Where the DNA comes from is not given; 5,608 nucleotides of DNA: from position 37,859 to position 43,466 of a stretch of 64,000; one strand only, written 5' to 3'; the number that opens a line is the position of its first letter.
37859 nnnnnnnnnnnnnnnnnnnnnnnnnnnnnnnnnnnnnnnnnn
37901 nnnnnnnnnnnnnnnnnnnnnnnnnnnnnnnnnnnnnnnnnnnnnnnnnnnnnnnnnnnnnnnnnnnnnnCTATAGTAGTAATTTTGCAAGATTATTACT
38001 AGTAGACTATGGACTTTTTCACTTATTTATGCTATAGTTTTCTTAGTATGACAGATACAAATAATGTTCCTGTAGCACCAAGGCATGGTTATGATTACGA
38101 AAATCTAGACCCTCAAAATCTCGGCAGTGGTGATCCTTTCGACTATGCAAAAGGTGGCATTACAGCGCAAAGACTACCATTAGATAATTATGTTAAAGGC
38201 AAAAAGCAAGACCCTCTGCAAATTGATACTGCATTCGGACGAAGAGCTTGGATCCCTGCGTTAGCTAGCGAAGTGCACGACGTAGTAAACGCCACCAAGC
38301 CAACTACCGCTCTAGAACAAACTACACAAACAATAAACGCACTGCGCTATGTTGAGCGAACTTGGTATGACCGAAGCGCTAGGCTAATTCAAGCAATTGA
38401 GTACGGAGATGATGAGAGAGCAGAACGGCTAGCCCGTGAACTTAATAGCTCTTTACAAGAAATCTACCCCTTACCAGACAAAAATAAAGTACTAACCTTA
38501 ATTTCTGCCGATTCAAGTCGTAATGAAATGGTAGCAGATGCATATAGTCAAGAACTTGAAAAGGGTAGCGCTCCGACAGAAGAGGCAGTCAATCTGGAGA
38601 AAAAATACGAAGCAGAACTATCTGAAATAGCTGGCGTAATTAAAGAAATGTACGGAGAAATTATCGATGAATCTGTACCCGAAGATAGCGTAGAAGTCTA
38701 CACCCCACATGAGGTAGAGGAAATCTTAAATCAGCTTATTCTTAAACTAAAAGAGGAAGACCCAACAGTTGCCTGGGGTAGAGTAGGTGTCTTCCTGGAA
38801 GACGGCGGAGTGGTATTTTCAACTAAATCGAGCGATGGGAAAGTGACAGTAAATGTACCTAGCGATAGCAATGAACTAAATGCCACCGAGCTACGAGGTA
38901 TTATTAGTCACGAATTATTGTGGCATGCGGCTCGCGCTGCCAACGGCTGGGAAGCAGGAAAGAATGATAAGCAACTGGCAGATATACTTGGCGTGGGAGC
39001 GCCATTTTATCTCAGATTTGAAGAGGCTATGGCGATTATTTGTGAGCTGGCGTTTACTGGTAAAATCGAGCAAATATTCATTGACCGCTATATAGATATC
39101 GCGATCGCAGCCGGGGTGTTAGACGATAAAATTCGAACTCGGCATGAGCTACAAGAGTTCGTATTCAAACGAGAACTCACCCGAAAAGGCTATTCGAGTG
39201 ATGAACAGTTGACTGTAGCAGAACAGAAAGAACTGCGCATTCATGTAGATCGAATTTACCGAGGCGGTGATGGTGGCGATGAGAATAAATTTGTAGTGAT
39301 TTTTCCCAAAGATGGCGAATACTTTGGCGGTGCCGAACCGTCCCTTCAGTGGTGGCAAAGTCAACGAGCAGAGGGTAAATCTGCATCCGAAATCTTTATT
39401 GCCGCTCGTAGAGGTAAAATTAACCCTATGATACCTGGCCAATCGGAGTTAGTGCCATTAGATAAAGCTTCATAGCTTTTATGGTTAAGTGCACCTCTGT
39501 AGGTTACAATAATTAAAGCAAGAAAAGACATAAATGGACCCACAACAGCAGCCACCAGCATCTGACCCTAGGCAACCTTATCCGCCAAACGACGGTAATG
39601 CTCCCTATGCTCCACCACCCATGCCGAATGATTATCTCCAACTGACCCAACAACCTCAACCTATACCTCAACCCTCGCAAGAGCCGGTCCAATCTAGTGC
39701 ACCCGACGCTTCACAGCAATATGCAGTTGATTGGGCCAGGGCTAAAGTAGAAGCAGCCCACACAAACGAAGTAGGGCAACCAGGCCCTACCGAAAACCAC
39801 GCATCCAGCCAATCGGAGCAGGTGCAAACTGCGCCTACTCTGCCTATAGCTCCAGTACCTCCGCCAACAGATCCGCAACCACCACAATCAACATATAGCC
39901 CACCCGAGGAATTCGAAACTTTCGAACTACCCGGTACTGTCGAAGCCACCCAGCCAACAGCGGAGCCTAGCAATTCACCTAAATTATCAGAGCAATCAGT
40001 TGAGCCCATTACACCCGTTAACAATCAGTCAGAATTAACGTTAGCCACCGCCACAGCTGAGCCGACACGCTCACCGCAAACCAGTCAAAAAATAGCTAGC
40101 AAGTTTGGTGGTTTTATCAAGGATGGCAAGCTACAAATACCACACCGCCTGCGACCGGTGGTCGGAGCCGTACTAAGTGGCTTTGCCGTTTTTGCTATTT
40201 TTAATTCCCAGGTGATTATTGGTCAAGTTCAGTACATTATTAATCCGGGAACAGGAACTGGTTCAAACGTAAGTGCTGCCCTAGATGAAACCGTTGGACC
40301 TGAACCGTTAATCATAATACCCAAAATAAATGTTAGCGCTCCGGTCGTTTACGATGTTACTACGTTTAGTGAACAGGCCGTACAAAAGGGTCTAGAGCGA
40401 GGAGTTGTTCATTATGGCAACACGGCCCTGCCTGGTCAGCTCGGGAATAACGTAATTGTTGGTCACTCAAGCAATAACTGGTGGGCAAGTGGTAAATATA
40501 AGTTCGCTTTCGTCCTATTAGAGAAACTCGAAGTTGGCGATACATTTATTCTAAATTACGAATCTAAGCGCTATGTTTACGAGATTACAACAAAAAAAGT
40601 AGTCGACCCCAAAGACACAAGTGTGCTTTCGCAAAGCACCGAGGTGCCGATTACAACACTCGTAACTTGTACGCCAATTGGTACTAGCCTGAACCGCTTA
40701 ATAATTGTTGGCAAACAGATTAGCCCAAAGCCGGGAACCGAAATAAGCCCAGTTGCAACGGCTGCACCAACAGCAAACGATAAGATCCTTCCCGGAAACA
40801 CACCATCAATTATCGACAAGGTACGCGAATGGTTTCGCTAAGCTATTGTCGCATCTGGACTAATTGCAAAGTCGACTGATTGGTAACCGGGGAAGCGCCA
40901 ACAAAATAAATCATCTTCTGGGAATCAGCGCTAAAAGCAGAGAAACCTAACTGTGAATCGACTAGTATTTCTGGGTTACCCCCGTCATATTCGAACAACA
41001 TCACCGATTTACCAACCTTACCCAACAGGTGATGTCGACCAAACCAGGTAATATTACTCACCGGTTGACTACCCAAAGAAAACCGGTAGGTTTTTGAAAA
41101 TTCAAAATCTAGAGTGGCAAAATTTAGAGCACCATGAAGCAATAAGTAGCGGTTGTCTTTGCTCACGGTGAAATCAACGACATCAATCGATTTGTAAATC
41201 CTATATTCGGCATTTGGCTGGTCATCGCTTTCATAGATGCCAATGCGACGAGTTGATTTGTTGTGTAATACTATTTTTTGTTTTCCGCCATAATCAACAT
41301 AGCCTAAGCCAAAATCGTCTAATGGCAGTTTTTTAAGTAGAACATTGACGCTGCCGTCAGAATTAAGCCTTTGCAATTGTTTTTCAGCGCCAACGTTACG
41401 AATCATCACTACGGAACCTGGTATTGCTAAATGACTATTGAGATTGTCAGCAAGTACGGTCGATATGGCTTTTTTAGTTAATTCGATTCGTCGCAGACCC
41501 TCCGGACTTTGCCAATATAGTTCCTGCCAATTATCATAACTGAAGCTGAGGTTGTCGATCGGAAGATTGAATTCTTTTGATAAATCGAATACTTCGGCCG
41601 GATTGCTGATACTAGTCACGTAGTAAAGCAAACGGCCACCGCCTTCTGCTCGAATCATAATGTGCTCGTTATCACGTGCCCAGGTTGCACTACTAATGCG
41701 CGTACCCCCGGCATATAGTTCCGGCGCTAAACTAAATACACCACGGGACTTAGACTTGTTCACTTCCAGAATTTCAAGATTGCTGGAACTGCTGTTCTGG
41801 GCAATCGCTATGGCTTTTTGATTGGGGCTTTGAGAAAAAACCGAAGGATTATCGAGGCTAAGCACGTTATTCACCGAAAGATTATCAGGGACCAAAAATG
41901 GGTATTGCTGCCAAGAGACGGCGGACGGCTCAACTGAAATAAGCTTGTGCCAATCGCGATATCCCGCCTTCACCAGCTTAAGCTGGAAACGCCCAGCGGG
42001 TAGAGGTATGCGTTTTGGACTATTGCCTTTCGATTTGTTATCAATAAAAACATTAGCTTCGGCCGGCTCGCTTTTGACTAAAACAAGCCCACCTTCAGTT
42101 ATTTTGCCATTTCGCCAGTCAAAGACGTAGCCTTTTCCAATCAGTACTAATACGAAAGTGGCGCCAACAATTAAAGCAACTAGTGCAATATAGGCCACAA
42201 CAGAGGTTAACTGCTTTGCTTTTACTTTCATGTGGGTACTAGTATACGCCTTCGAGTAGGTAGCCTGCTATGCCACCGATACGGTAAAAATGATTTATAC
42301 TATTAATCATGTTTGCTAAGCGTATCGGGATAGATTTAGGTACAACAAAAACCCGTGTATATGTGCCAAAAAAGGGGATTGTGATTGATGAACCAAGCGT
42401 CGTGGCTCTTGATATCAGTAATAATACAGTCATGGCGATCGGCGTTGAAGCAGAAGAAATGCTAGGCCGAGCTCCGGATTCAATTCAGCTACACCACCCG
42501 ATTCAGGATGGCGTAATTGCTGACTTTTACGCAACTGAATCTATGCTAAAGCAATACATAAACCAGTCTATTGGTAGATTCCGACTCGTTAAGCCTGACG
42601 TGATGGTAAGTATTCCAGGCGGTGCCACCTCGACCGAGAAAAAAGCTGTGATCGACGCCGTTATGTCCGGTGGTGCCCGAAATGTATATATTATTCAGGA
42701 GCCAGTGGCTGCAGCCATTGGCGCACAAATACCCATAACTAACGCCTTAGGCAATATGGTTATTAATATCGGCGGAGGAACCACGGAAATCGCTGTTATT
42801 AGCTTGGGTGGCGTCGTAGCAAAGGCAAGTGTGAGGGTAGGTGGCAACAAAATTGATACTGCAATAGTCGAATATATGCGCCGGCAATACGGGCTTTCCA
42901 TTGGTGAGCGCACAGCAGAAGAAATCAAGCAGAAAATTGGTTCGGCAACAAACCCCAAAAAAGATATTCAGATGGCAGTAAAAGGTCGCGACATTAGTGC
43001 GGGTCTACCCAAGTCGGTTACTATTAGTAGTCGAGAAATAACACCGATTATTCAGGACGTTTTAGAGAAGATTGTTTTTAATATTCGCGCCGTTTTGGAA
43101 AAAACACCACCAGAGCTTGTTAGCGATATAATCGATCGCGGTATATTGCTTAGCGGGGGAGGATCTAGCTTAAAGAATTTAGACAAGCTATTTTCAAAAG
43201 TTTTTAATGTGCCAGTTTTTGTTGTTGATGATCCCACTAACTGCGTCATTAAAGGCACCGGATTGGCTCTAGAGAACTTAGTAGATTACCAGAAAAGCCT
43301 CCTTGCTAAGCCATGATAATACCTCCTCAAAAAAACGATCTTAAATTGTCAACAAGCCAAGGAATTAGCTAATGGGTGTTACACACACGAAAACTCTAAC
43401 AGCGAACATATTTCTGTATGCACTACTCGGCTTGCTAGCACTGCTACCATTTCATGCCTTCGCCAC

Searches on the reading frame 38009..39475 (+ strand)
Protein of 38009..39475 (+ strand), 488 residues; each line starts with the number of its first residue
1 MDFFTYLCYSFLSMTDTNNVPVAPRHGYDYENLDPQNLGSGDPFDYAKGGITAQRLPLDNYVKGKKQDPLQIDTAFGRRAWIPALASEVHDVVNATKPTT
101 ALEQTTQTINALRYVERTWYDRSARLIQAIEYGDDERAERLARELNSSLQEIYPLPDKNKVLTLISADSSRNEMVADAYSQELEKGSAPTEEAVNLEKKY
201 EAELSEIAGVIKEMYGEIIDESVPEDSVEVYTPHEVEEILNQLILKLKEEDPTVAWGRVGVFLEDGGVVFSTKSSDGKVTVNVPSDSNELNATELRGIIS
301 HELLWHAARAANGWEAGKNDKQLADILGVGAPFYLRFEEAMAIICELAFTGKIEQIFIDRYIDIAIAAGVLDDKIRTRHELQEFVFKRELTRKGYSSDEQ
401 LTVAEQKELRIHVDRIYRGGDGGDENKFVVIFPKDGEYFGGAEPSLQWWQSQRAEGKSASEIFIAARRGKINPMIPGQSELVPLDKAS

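Call 74: search_protein_families(library=pfam, proteins=[window:38009-39475:+], max_evalue=0.001)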
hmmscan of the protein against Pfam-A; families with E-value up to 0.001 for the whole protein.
window:38009-39475:+ (488 aa): 1 family
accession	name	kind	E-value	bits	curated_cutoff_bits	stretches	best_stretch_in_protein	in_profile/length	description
PF08014.17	MATCAP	-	0.00012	21.7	27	1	203-354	90-225/365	Microtubule-associated tyrosine carboxypeptidase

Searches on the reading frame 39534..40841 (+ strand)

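Call 74: search_protein_families(library=pfam, proteins=[window:39534-40841:+], max_evalue=0.001)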
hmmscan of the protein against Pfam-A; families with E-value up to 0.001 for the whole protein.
window:39534-40841:+ (435 aa): 1 family
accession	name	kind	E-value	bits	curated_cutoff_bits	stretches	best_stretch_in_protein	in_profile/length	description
PF04203.18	Sortase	-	4.7e-25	88.2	26.6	1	260-394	1-123/125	Sortase domain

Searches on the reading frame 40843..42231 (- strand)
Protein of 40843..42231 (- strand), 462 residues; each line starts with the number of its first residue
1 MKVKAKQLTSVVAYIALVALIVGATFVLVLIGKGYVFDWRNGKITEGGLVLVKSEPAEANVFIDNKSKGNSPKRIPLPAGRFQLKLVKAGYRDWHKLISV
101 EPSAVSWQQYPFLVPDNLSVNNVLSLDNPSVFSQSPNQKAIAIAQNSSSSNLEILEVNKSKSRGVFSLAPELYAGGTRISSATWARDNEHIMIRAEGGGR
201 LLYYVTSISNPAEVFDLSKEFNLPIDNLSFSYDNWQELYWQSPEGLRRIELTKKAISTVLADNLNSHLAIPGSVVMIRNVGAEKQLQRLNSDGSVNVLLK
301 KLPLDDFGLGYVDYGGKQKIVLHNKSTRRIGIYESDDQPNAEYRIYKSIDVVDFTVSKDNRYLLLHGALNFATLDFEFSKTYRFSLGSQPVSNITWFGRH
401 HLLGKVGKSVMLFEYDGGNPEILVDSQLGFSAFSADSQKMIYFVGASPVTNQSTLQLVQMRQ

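Call 74: search_protein_families(library=pfam, proteins=[window:40843-42231:-], max_evalue=0.001)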
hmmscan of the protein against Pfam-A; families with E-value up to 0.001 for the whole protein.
window:40843-42231:- (462 aa): 1 family
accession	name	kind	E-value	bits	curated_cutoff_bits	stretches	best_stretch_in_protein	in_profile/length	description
PF08308.17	PEGA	-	2.7e-11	43.6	20.8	1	50-108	4-63/71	PEGA domain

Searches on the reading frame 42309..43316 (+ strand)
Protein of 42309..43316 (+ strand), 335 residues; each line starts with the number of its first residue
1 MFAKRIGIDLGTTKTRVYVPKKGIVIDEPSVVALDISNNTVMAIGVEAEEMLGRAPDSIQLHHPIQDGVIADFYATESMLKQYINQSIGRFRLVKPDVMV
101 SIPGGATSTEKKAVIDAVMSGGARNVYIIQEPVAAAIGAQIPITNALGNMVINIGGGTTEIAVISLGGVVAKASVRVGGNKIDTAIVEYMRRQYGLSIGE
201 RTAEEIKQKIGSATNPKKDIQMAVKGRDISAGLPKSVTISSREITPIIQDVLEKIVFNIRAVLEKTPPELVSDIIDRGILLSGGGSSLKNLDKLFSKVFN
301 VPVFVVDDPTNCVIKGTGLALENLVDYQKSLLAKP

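Call 74: search_protein_families(library=pfam, proteins=[window:42309-43316:+], max_evalue=0.001)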
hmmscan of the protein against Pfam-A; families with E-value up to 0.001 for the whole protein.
window:42309-43316:+ (335 aa): 6 families
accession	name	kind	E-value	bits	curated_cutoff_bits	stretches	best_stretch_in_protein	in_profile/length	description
PF06723.19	MreB_Mbl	-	1.3e-126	422.3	27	1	4-327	2-325/327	MreB/Mbl protein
PF14450.12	FtsA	-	3.7e-16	60.1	31.8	1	150-305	1-109/127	Cell division protein FtsA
PF00012.26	HSP70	-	1.8e-09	36.9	20.6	1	97-316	135-367/599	Hsp70 protein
PF00022.25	Actin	-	5.8e-08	32.2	27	1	8-193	9-190/410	Actin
PF11104.14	PilM_2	-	6.8e-06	25.7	27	0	244-314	248-313/340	Type IV pilus assembly protein PilM;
PF06277.17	EutA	-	6.7e-05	22.4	27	1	151-191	147-191/475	Ethanolamine utilisation protein EutA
